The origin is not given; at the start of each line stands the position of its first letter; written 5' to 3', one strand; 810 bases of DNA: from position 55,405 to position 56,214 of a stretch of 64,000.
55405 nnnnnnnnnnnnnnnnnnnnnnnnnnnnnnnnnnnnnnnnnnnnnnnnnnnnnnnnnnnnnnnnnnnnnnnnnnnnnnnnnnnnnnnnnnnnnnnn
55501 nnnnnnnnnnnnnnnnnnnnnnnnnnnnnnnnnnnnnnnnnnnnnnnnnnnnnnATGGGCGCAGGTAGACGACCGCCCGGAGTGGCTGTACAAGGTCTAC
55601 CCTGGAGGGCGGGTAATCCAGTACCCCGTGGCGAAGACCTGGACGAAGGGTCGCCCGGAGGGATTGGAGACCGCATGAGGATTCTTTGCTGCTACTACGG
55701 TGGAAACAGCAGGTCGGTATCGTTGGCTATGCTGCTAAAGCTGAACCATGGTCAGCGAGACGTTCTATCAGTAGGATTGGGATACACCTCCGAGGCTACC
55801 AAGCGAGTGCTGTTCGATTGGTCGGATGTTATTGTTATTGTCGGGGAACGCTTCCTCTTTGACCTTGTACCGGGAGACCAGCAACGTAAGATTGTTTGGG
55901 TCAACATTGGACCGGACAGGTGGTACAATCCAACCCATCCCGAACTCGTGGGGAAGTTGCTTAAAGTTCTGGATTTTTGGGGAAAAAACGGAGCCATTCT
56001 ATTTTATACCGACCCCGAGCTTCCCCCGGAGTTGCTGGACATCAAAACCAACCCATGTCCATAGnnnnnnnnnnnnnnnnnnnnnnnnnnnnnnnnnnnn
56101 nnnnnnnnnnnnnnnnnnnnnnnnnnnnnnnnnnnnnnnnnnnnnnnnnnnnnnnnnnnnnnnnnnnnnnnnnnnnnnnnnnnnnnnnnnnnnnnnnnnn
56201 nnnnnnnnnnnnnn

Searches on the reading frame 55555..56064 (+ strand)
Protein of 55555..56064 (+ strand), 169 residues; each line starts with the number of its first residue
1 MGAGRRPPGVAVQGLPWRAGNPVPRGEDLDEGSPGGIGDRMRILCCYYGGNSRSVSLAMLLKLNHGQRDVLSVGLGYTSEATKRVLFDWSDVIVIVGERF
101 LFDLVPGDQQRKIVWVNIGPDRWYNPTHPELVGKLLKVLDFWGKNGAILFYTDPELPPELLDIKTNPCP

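Call 7: search_protein_families(library=pfam, proteins=[window:55555-56064:+], max_evalue=0.01)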
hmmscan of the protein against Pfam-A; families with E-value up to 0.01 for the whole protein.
window:55555-56064:+ (169 aa): 0 families

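Call 57: find_related_loci(query=window:55555-56064:+, collection=viral_contigs, flank=3500)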
Query window:55555-56064:+ (169 aa) in viral_contigs; peptide patterns used: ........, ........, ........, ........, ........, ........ (x = any residue, [..] = any of these).
20 stretches matched a pattern; 2 encode a relative of the query (tblastn E <= 1e-3); 2 distinct loci.
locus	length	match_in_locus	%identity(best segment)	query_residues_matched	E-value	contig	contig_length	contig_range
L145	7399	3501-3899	87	37-169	8e-78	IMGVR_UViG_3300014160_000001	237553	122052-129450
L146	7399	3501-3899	87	37-169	8e-78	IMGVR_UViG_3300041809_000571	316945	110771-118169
